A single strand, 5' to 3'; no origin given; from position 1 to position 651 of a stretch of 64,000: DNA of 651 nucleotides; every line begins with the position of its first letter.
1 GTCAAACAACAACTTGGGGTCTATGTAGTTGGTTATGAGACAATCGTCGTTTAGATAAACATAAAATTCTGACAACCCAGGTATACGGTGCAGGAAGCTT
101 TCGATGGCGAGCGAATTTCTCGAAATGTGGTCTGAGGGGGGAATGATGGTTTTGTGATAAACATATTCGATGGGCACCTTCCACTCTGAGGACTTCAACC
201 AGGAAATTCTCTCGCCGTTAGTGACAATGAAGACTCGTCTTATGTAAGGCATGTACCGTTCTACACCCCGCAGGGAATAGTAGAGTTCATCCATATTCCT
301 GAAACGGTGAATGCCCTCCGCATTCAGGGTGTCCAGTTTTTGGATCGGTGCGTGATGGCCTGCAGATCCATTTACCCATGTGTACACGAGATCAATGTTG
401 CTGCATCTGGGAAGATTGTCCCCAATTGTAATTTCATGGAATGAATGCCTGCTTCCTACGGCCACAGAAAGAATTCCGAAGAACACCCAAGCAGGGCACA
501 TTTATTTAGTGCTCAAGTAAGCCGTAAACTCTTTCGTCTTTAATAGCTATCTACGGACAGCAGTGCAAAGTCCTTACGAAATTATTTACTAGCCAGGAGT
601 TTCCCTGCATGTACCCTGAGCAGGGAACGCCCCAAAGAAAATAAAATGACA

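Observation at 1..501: Stealth (GlcNAc-1-phosphotransferase-like) gene fragment at the left edge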

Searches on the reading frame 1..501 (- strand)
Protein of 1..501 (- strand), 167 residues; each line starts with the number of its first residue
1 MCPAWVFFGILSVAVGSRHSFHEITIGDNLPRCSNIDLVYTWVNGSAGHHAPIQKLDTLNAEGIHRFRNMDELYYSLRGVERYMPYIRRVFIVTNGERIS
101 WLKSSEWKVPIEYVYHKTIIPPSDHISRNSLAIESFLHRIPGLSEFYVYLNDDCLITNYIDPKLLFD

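Call 5: search_protein_families(library=pfam, proteins=[window:1-501:-], max_evalue=1)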
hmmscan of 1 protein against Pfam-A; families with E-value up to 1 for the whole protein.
window:1-501:- (167 aa): 2 families
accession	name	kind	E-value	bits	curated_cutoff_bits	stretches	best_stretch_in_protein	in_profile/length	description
PF11380.13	Stealth_CR2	-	1.2e-28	99.9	39.4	1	66-166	1-100/108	Stealth protein CR2, conserved region 2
PF17101.10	Stealth_CR1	-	1.2e-05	25.3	27.2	1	36-46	3-13/29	Stealth protein CR1, conserved region 1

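Call 6: search_protein_families(library=ncbifam, proteins=[window:1-501:-], max_evalue=1)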
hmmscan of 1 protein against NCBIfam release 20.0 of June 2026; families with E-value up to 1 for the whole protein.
window:1-501:- (167 aa): 0 families

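Call 7: find_homologous_proteins(query=window:1-501:-)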
Query window:1-501:- (167 aa): 8 proteins with E <= 0.001 among 22 candidates.
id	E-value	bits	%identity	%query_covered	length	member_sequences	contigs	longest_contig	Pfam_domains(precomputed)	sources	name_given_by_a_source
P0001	1.6e-20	92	44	77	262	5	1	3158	PF11380.14,PF17101.11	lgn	-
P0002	4.6e-20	90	41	77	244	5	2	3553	PF11380.14,PF17101.11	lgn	-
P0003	5.4e-17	80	38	79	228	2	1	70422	PF11380.14,PF17101.11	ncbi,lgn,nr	ncbi:MAG: Stealth CR1 domain-containing protein [Endomicrobium sp.]|nr:Stealth CR1 domain-containing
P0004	1.3e-16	79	37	80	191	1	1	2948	PF11380.14,PF17101.11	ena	-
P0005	2.7e-15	75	43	71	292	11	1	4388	PF11380.14,PF17103.11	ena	-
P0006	1.2e-14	73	41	70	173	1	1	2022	PF11380.14,PF17101.11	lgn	-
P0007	3.0e-14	71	38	73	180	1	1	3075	PF11380.14,PF17101.11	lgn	-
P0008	1.1e-12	66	39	70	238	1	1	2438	PF11380.14,PF17101.11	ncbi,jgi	jgi:hypothetical protein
